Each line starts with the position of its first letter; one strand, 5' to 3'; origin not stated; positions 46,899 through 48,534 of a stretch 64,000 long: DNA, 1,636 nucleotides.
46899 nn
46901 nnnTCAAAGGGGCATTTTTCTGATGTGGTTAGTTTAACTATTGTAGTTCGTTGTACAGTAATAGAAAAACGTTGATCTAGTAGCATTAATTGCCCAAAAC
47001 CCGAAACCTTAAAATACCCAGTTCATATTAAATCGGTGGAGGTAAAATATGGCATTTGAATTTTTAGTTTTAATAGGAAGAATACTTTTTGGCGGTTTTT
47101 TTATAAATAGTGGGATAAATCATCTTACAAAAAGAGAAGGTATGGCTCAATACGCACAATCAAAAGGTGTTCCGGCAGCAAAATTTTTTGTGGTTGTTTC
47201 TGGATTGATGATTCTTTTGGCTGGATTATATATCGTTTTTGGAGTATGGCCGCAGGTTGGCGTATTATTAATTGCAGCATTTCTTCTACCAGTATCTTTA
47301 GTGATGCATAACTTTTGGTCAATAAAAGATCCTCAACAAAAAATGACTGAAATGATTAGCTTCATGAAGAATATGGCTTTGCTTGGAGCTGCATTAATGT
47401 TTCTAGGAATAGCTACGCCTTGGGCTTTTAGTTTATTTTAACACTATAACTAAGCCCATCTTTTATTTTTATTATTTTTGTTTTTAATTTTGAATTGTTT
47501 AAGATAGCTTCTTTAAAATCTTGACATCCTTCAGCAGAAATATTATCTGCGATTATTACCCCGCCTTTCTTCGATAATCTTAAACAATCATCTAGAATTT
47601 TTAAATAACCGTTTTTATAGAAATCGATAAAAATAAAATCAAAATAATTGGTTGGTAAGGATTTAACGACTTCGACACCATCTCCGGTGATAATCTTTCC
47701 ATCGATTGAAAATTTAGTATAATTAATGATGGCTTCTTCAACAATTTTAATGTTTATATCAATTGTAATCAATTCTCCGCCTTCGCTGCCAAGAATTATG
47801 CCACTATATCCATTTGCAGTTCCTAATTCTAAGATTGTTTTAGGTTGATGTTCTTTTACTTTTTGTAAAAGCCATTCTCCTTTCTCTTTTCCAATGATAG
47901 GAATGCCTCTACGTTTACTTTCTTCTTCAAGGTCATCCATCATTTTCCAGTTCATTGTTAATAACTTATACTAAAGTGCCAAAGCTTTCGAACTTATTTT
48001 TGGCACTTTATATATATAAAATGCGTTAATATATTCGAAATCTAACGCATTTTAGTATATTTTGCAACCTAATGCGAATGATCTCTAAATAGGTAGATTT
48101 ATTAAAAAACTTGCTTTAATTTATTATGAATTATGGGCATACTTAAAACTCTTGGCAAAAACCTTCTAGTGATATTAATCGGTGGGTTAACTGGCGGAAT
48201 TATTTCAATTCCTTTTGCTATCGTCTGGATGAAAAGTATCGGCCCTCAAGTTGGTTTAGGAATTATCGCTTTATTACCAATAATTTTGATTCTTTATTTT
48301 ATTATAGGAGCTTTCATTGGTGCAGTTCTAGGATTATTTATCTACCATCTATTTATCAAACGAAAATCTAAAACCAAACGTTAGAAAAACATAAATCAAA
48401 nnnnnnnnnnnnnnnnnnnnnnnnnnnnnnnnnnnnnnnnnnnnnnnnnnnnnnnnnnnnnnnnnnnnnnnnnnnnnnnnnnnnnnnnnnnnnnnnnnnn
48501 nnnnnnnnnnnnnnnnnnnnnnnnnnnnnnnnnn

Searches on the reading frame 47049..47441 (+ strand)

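Call 3: search_protein_families(library=pfam, proteins=[window:47049-47441:+], max_evalue=0.1)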
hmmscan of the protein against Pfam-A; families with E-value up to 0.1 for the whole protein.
window:47049-47441:+ (130 aa): 4 families
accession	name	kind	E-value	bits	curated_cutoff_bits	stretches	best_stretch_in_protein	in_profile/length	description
PF07681.17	DoxX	-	2.2e-13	51.1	23.6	1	7-87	2-84/85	DoxX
PF05514.17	HR_lesion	-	2.2e-06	28.3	22.6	1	49-121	65-138/138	HR-like lesion-inducing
PF07291.16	MauE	-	0.0027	18.5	27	1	5-87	3-88/128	Methylamine utilisation protein MauE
PF11026.13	DUF2721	-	0.013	15.8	28.3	1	22-86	52-115/129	Protein of unknown function (DUF2721)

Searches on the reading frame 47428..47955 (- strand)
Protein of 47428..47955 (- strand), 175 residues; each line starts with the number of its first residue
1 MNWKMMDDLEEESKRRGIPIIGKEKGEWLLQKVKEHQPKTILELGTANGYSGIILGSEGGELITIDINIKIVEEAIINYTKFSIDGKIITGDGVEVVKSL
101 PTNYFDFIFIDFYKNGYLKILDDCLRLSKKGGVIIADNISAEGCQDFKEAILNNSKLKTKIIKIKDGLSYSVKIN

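Call 3: search_protein_families(library=pfam, proteins=[window:47428-47955:-], max_evalue=0.1)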
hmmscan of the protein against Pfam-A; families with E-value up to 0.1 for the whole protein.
window:47428-47955:- (175 aa): 7 families
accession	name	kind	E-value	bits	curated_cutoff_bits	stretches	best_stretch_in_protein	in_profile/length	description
PF01596.23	Methyltransf_3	-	5.4e-16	59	22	1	6-143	11-159/204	O-methyltransferase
PF13578.12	Methyltransf_24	-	2e-07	32.3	26.3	1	42-139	1-105/105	Methyltransferase domain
PF13847.12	Methyltransf_31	-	3.9e-06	27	27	1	39-156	5-127/145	Methyltransferase domain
PF13649.12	Methyltransf_25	-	0.0011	20.1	27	1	41-132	1-97/97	Methyltransferase domain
PF05175.20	MTS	-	0.0065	16.6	23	1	28-98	22-95/170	Methyltransferase small domain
PF08241.18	Methyltransf_11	-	0.0074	17.3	21.2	1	42-135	1-94/95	Methyltransferase domain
PF09169.15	BRCA-2_helical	-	0.055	13.5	25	1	96-162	71-135/187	BRCA2, helical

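Call 82: search_protein_families(library=ncbifam, proteins=[window:47428-47955:-], max_evalue=0.001)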
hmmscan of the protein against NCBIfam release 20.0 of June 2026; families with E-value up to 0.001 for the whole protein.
window:47428-47955:- (175 aa): 5 families
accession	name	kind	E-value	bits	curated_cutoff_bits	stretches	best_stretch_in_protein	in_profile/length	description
NF001556.0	PRK00377.1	equivalog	3.6e-07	30.2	238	1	14-164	17-170/198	cobalt-precorrin-6Y C(15)-methyltransferase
TIGR00537.1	hemK_rel_arch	hypoth_equivalog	9.1e-05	22.2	87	0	29-98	11-80/179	HemK2/MTQ2 family protein methyltransferase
NF043040.1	corrin_prot_MT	hypoth_equivalog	0.00019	20.9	180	1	29-143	34-155/216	corrinoid protein-associated methyltransferase CpaM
NF011529.0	PRK14968.1-3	equivalog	0.00024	20.6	162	1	27-108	24-102/198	putative methyltransferase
NF001453.0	PRK00312.1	equivalog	0.00072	19.2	188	1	31-156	74-195/217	protein-L-isoaspartate(D-aspartate) O-methyltransferase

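Call 89: search_solved_structures(query=window:47428-47955:-, max_evalue=0.001)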
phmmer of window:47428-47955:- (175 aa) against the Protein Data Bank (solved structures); distinct sequences matched with E-value up to 0.001: 70 (the best 60 are shown).
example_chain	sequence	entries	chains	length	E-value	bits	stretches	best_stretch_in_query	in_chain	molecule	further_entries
8k1f_A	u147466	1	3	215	3.4e-19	72.3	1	2-150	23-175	tRNA 5-hydroxyuridine methyltransferase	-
5zw3_A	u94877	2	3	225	7e-17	64.8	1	9-145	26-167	Putative O-methyltransferase YrrM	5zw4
3bwy_A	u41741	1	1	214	2.6e-14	56.4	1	20-153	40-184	COMT protein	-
3bwm_A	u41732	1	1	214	3.3e-14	56.1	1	20-153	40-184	Catechol O-methyltransferase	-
4xue_B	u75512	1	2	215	3.4e-14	56.1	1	20-153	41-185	Catechol O-methyltransferase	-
3a7e_A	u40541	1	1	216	3.4e-14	56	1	20-153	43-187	Catechol O-methyltransferase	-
4xuc_A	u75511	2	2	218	3.5e-14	56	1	20-153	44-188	Catechol O-methyltransferase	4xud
4pyi_A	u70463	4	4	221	3.7e-14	55.9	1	20-153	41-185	Catechol O-methyltransferase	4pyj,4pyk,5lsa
6i3c_A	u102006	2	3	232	4.2e-14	55.7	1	20-153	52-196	Catechol O-methyltransferase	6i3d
6aw5_A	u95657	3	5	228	8.6e-13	51.5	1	21-157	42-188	Catechol O-methyltransferase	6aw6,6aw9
6aw4_A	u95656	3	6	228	8.6e-13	51.5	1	21-157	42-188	Catechol O-methyltransferase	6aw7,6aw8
5k05_A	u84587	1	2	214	2.7e-12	49.9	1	21-156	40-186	Catechol O-methyltransferase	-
5k0c_A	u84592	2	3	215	2.8e-12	49.8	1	21-156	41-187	Catechol O-methyltransferase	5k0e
5k09_A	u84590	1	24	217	2.8e-12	49.8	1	21-156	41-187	Catechol O-methyltransferase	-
5k0b_A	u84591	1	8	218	2.9e-12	49.8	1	21-156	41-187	Catechol O-methyltransferase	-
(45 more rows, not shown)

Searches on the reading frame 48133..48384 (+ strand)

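Call 3: search_protein_families(library=pfam, proteins=[window:48133-48384:+], max_evalue=0.1)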
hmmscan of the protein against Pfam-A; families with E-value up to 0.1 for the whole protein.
window:48133-48384:+ (83 aa): 2 families
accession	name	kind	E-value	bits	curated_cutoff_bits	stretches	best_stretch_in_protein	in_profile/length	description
PF01769.21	MgtE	-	0.0068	17.1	27.6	1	4-71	34-96/125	Divalent cation transporter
PF19529.4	DUF6057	-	0.041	13.2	29.8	1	18-81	124-185/569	Family of unknown function (DUF6057)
